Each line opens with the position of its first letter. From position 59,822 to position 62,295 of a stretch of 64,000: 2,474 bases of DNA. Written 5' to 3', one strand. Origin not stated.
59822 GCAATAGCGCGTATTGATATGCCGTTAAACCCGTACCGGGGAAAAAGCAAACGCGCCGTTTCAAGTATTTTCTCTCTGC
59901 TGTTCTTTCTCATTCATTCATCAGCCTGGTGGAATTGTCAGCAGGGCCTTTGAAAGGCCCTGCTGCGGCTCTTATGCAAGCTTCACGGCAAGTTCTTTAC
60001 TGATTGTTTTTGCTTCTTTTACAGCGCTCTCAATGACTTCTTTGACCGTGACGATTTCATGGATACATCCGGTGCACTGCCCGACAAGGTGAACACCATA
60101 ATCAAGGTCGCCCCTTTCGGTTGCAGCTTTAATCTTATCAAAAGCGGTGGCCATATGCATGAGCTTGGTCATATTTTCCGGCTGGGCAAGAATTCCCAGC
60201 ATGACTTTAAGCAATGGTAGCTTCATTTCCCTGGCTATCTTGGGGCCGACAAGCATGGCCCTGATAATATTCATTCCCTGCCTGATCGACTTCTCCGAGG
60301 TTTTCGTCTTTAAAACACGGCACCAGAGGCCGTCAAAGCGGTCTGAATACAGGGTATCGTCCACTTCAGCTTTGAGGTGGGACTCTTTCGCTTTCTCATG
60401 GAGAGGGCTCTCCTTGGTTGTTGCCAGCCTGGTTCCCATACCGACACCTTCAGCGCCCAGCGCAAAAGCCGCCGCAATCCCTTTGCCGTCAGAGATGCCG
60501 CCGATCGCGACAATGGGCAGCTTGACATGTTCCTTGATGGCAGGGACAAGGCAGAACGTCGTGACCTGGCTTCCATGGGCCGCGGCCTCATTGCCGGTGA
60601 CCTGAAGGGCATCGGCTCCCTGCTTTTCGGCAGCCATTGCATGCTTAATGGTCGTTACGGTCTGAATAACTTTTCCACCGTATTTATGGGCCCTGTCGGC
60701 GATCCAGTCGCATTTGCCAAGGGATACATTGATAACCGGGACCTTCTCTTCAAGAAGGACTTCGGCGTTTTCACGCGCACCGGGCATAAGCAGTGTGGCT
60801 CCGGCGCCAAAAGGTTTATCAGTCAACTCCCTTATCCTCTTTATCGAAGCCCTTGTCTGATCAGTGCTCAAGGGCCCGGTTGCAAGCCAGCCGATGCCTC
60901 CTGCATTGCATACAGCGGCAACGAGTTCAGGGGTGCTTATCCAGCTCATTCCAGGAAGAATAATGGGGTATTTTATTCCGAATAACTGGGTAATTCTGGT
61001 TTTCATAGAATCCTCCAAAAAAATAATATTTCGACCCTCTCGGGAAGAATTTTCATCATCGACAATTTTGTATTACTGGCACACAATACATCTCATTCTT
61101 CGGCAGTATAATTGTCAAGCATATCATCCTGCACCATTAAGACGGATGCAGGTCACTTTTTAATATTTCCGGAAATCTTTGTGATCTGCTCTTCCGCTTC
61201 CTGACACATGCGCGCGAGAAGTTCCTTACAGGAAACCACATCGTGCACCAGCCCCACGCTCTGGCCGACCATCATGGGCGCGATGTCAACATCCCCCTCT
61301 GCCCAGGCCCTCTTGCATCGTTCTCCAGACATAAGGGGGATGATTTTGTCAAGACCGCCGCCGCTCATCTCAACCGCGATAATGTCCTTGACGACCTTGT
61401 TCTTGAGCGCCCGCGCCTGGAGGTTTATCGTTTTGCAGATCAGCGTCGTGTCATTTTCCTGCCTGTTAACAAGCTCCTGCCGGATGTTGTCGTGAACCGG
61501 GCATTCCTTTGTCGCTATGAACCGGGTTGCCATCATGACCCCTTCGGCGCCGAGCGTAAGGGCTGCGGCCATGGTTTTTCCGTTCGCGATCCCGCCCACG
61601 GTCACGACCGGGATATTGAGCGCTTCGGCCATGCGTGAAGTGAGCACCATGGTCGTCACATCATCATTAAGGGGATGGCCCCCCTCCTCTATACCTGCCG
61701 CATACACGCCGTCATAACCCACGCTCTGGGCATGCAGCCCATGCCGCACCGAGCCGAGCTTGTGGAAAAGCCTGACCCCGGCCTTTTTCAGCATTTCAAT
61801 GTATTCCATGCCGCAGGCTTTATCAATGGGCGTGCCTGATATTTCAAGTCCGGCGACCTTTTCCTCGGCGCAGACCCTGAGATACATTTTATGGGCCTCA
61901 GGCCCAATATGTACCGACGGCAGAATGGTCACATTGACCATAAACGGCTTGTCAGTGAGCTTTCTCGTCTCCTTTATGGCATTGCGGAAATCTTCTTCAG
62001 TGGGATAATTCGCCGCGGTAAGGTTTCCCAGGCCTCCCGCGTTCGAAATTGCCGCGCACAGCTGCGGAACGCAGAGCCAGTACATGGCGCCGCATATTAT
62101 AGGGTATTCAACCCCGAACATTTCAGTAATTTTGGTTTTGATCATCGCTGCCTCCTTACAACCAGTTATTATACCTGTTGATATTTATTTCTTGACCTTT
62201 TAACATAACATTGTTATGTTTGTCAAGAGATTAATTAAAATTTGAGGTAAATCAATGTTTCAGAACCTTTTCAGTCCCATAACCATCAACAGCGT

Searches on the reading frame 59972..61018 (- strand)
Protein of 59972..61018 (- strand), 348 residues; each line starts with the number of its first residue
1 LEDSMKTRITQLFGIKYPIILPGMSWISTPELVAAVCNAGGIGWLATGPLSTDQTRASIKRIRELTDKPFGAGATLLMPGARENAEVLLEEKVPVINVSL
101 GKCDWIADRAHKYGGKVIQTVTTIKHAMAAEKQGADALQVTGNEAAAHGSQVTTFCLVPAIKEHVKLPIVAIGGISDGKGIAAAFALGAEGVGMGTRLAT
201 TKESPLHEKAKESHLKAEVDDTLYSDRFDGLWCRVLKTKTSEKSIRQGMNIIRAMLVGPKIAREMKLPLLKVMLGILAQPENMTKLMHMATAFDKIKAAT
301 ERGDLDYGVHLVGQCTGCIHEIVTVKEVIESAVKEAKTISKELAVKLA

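Call 104: search_protein_families(library=pfam, proteins=[window:59972-61018:-], max_evalue=0.00001)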
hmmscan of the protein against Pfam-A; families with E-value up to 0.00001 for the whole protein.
window:59972-61018:- (348 aa): 4 families
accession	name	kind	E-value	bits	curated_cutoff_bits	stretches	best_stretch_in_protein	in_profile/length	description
PF03060.21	NMO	-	1.6e-60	205.7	28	2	85-334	106-330/331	Nitronate monooxygenase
PF00478.31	IMPDH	-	4e-13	49.5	25.6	1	4-208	22-249/345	IMP dehydrogenase / GMP reductase domain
PF01070.24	FMN_dh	-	7.4e-08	32.2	24.9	1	104-196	211-303/350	FMN-dependent dehydrogenase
PF02581.23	TMP-TENI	-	1.9e-06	27.8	27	1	50-194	36-176/180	Thiamine monophosphate synthase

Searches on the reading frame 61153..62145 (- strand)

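Call 104: search_protein_families(library=pfam, proteins=[window:61153-62145:-], max_evalue=0.00001)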
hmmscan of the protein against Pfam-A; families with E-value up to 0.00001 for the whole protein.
window:61153-62145:- (330 aa): 2 families
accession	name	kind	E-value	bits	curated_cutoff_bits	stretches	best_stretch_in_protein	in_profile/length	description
PF03060.21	NMO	-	3.6e-53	181.5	28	1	4-316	2-331/331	Nitronate monooxygenase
PF00478.31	IMPDH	-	2.1e-09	37.3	25.6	0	163-220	193-250/345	IMP dehydrogenase / GMP reductase domain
